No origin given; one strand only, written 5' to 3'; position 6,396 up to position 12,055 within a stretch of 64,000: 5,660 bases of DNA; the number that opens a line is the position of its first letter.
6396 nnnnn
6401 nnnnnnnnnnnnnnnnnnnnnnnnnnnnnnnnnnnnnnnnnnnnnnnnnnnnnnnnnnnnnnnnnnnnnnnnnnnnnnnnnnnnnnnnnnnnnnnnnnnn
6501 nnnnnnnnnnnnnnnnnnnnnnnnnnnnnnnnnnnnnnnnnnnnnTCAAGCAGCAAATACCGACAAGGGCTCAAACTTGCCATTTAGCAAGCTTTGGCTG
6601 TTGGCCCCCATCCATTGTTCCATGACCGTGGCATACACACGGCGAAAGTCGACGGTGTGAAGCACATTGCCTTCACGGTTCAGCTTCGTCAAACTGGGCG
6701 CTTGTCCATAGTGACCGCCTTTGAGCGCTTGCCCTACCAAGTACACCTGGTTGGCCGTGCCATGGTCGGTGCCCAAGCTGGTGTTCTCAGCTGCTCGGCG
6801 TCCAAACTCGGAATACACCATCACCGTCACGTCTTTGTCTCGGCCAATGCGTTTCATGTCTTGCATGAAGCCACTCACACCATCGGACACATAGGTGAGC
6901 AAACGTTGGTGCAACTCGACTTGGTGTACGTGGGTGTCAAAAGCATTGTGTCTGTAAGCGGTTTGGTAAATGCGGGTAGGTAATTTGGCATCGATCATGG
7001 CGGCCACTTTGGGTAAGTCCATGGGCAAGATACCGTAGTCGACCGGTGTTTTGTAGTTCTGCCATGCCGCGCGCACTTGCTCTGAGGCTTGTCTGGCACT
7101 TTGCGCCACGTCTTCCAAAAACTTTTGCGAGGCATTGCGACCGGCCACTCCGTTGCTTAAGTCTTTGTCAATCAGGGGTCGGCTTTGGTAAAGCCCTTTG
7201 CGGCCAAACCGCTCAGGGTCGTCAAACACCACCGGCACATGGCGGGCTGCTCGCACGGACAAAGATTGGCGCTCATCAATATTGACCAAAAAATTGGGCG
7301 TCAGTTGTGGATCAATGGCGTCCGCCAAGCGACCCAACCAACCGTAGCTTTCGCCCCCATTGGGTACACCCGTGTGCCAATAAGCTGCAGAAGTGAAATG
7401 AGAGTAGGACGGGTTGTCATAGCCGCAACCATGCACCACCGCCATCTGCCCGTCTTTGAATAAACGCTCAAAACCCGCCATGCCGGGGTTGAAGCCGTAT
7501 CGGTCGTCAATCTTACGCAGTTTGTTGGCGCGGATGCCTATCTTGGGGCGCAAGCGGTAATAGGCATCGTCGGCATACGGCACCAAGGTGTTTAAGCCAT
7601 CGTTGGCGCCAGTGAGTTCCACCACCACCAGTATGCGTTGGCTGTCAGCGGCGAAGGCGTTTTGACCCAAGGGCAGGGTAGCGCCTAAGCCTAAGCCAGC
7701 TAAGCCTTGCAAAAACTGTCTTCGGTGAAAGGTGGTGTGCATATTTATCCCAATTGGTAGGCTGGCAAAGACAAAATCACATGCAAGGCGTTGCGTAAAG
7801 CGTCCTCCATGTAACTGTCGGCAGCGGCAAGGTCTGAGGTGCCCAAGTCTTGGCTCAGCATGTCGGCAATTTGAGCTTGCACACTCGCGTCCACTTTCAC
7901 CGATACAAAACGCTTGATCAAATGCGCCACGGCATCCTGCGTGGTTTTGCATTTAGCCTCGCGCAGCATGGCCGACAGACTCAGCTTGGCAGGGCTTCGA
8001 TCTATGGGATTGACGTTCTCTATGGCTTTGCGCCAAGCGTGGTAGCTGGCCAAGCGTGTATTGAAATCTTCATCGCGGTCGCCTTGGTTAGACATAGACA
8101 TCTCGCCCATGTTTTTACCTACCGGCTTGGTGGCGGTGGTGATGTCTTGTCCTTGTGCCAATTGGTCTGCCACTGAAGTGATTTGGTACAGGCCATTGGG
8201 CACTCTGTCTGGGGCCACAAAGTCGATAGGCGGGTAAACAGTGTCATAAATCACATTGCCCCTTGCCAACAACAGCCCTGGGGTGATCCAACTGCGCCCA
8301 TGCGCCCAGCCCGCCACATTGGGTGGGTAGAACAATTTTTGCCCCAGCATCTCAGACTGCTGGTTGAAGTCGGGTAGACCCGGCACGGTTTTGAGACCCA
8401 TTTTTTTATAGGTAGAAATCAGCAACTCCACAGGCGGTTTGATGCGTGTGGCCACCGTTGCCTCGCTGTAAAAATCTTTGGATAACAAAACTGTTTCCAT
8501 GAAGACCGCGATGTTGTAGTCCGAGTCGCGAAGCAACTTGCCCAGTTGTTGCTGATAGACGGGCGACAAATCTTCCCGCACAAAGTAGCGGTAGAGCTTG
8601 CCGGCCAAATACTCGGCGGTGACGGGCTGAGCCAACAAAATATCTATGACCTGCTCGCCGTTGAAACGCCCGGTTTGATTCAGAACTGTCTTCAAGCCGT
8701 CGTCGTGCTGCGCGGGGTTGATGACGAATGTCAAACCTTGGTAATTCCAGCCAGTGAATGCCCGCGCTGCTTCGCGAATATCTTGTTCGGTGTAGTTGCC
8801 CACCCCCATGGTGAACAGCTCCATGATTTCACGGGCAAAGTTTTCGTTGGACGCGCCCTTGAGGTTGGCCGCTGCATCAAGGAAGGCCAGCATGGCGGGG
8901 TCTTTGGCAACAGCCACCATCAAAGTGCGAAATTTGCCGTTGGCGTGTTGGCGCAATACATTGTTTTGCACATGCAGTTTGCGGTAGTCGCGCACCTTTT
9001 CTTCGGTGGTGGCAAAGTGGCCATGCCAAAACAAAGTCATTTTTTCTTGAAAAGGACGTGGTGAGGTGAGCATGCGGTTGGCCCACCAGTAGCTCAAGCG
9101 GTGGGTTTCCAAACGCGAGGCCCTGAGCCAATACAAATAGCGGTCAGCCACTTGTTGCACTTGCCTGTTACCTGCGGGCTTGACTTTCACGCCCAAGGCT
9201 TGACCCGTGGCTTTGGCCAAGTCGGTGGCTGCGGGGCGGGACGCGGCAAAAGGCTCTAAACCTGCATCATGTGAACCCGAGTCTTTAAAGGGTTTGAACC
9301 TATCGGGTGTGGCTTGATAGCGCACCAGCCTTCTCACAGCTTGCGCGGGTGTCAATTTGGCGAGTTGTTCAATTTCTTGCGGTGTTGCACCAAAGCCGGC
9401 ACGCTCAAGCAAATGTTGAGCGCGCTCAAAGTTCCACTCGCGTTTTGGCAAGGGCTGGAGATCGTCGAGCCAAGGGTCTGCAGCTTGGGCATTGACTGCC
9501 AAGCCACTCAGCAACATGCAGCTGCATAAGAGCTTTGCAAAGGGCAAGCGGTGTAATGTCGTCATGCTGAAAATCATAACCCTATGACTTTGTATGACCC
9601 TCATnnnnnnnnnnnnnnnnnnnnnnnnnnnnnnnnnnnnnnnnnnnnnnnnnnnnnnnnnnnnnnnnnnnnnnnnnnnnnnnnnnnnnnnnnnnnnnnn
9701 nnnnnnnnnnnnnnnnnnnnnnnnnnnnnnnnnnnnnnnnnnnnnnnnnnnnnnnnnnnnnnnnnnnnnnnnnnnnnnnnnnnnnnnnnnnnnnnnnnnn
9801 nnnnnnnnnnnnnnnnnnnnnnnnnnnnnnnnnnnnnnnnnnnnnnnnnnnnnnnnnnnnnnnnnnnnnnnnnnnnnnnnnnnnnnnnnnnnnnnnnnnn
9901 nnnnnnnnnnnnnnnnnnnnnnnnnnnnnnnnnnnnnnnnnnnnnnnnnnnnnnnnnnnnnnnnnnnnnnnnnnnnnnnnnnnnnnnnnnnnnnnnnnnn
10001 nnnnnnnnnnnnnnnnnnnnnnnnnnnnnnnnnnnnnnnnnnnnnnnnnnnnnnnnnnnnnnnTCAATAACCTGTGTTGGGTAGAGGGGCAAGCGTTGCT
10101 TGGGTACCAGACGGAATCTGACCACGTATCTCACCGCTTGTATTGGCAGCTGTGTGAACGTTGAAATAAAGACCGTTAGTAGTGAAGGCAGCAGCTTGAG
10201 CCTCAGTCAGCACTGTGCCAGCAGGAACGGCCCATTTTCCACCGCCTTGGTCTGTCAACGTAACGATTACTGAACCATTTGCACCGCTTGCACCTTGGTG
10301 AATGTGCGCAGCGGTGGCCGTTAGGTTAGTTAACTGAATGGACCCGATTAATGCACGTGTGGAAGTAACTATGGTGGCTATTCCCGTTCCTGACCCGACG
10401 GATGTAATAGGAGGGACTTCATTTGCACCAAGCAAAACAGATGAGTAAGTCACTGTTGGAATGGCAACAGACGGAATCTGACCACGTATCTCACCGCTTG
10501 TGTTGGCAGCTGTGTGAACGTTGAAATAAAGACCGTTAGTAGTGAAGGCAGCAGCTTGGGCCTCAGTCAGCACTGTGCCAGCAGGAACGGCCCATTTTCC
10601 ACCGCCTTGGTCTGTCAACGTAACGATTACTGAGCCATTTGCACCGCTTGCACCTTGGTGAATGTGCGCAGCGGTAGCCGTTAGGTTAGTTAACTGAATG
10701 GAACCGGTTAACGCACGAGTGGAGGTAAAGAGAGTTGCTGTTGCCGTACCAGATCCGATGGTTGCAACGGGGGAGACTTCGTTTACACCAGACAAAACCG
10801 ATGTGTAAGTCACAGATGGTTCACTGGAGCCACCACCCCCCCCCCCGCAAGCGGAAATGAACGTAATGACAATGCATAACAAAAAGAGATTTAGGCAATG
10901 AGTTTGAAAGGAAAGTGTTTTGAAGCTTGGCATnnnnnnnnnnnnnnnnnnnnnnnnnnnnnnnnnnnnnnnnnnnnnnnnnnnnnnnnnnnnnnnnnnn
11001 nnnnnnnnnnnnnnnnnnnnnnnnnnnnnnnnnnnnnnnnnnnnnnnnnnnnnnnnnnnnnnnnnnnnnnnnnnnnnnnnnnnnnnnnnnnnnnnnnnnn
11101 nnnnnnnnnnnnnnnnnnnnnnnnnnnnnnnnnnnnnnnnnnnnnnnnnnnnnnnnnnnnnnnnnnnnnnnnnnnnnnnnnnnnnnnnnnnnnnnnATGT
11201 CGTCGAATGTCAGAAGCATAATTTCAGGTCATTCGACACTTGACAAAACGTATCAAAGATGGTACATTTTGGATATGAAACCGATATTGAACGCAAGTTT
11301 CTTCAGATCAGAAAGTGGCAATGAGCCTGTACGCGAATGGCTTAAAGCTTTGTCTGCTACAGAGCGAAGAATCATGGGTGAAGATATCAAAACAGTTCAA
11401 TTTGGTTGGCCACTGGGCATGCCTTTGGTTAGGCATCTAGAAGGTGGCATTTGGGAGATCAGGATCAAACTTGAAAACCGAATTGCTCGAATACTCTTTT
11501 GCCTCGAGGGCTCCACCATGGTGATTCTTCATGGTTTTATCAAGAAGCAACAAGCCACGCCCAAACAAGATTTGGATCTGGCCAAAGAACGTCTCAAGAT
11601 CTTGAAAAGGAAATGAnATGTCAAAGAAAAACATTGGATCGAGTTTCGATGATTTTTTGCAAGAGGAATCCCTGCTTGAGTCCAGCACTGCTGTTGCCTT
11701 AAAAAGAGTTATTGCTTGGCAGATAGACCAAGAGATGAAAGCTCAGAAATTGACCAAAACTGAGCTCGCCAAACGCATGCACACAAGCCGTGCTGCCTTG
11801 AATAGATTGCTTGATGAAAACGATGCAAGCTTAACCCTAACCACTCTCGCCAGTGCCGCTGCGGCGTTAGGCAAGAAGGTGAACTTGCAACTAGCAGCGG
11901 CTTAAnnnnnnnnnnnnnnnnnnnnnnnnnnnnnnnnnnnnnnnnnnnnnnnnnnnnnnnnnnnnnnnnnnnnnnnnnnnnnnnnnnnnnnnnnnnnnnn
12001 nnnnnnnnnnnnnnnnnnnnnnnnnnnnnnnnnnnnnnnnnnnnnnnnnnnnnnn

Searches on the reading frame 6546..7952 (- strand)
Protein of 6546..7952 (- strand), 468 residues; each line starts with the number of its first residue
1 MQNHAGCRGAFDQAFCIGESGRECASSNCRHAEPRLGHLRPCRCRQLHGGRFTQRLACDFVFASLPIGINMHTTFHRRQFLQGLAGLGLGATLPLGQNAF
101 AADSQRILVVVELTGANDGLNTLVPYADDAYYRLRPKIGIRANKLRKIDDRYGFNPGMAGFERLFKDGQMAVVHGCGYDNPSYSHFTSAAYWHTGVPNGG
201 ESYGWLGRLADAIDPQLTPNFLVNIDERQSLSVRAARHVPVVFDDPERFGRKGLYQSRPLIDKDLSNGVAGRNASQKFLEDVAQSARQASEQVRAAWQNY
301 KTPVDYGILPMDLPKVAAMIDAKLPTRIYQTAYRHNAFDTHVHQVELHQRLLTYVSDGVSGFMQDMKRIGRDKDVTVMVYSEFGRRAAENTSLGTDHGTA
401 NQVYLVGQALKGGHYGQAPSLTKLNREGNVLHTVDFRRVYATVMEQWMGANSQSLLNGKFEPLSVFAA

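Call 11: search_protein_families(library=pfam, proteins=[window:6546-7952:-], max_evalue=0.01)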
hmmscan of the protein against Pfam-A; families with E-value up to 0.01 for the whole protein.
window:6546-7952:- (468 aa): 2 families
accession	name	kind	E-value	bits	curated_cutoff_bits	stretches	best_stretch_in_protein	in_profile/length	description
PF07394.17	DUF1501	-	1e-26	94.5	27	1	108-450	4-379/390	Protein of unknown function (DUF1501)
PF10518.14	TAT_signal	-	0.00081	19.7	22.7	1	75-94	2-21/21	TAT (twin-arginine translocation) pathway signal sequence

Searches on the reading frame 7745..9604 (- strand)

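Call 11: search_protein_families(library=pfam, proteins=[window:7745-9604:-], max_evalue=0.01)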
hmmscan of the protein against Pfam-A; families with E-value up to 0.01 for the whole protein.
window:7745-9604:- (619 aa): 1 family
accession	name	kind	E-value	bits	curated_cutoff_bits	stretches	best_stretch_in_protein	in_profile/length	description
PF08811.16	DUF1800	-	1.2e-112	377.6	26.1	1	64-618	1-419/419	Protein of unknown function (DUF1800)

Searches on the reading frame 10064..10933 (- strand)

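Call 11: search_protein_families(library=pfam, proteins=[window:10064-10933:-], max_evalue=0.01)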
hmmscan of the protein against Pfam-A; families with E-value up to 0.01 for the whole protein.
window:10064-10933:- (289 aa): 3 families
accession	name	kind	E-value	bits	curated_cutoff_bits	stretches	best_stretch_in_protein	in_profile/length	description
PF07452.17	CHRD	-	2.9e-56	189.8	24.1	2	43-153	1-117/117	CHRD domain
PF08239.17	SH3_3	-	0.00087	19.9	27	0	258-279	4-25/54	Bacterial SH3 domain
PF20874.2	Relaxase_M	-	0.0077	16.8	27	0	122-150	7-35/86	Relaxase central domain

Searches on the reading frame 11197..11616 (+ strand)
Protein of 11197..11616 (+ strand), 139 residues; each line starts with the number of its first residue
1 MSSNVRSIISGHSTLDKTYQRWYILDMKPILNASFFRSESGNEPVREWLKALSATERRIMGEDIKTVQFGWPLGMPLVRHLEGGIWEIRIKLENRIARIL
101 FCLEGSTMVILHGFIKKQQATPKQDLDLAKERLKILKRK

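Call 11: search_protein_families(library=pfam, proteins=[window:11197-11616:+], max_evalue=0.01)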
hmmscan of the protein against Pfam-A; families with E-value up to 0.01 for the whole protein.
window:11197-11616:+ (139 aa): 1 family
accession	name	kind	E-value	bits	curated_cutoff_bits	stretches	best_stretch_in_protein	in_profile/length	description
PF05973.20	Gp49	-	5e-24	84.6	23.9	1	47-134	1-90/90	Phage derived protein Gp49-like (DUF891)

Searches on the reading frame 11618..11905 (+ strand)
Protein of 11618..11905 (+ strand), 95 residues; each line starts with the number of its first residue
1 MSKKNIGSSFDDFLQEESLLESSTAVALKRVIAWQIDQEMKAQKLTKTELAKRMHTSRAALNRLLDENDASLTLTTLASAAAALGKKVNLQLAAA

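Call 11: search_protein_families(library=pfam, proteins=[window:11618-11905:+], max_evalue=0.01)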
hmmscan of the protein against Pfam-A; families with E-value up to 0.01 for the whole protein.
window:11618-11905:+ (95 aa): 4 families
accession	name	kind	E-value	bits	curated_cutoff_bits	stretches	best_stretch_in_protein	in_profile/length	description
PF13744.12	HTH_37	-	1.9e-07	31.2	27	1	26-91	13-78/80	Helix-turn-helix domain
PF01381.28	HTH_3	-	4.5e-06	27.1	23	1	38-87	3-51/55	Helix-turn-helix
PF13443.12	HTH_26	-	4e-05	24.2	22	1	36-85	2-51/63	Cro/C1-type HTH DNA-binding domain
PF13560.12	HTH_31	-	0.0045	17.7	27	1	41-85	11-55/64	Helix-turn-helix domain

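Call 70: find_encoding_contigs(protein=window:11618-11902:+, flank=6000, max_places=8)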
Protein window:11618-11902:+ (95 aa): 23 contigs read that carry it; 8 places shown.
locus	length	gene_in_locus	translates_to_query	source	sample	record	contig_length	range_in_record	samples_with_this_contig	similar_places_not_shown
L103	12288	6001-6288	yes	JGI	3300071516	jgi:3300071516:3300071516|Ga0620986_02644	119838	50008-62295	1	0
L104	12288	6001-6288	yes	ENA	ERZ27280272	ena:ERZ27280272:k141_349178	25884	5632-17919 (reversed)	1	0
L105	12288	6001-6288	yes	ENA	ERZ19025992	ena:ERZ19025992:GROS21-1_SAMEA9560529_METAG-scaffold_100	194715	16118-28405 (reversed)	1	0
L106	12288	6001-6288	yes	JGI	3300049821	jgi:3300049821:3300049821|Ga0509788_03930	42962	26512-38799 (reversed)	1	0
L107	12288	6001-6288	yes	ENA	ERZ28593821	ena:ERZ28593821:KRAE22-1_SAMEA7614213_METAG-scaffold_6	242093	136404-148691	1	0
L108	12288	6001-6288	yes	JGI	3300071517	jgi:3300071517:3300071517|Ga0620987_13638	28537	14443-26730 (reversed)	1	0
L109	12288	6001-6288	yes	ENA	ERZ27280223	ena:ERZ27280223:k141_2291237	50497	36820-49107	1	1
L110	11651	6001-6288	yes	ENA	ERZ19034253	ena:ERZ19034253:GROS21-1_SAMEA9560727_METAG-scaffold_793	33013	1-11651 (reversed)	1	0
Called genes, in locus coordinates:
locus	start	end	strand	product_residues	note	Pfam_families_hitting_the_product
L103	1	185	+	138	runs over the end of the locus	-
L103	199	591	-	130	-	-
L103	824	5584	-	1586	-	PF00059:Lectin_C, PF00700:Flagellin_C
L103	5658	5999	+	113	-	PF05973:Gp49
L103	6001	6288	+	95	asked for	PF13744:HTH_37, PF01381:HTH_3 (weak)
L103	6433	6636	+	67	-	PF24113:DUF7387 (weak)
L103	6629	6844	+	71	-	PF07927:HicA_toxin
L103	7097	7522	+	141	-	PF06414:Zeta_toxin (weak)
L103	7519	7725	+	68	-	-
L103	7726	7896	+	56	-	-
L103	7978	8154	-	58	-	-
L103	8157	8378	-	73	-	PF04255:DUF433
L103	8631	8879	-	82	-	PF00364:Biotin_lipoyl, PF25919:BSH_CusB (weak), PF25997:BSH_YhbJ (weak)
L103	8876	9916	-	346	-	PF02779:Transket_pyr, PF02780:Transketolase_C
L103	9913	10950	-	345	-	PF00676:E1_dh, PF13292:DXP_synthase_N (weak), PF02775:TPP_enzyme_C (faint)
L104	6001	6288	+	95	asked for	PF13744:HTH_37, PF01381:HTH_3 (weak)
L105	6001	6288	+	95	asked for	PF13744:HTH_37, PF01381:HTH_3 (weak)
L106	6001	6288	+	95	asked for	PF13744:HTH_37, PF01381:HTH_3 (weak)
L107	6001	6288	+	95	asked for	PF13744:HTH_37, PF01381:HTH_3 (weak)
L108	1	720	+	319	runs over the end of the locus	PF13191:AAA_16, PF13401:AAA_22 (weak), PF00004:AAA, PF07726:AAA_3 (faint), PF07728:AAA_5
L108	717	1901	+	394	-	PF05762:VWA_CoxE, PF13519:VWA_2 (weak)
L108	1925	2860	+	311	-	PF02625:XdhC_CoxI, PF13478:XdhC_C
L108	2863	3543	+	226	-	PF01128:IspD, PF12804:NTP_transf_3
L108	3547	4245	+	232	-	PF13759:2OG-FeII_Oxy_5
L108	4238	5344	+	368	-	-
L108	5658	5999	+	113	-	PF05973:Gp49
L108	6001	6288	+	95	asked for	PF13744:HTH_37, PF01381:HTH_3 (weak)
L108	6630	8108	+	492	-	PF07364:DUF1485, PF07171:MlrC_C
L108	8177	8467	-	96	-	-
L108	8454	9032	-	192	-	-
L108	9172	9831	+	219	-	PF12973:Cupin_7, PF07883:Cupin_2 (faint), PF12973:Cupin_7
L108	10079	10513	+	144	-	PF16747:Adhesin_E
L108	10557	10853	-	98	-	-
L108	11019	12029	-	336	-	PF08240:ADH_N, PF00107:ADH_zinc_N, PF13602:ADH_zinc_N_2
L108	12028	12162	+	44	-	-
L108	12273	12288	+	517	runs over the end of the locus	PF04909:Amidohydro_2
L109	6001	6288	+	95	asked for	PF13744:HTH_37, PF01381:HTH_3 (weak)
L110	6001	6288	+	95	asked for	PF13744:HTH_37, PF01381:HTH_3 (weak)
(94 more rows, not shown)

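Call 84: find_encoding_contigs(protein=L108:10079-10510:+, flank=3000, max_places=10)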
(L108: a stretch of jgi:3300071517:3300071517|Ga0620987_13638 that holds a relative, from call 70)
Protein L108:10079-10510:+ (144 aa): 1 contig read that carries it; 1 place shown.
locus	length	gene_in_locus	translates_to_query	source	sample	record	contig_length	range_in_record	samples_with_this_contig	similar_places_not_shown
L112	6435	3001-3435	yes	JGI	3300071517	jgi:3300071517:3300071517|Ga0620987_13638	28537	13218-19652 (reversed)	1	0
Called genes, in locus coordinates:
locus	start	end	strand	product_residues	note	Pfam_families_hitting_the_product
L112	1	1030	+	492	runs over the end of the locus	PF07364:DUF1485, PF07171:MlrC_C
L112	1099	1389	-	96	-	-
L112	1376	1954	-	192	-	-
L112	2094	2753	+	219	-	PF12973:Cupin_7, PF07883:Cupin_2 (faint), PF12973:Cupin_7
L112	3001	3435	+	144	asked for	PF16747:Adhesin_E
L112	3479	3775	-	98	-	-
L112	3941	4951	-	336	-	PF08240:ADH_N, PF00107:ADH_zinc_N, PF13602:ADH_zinc_N_2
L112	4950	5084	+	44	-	-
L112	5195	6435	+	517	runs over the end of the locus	PF04909:Amidohydro_2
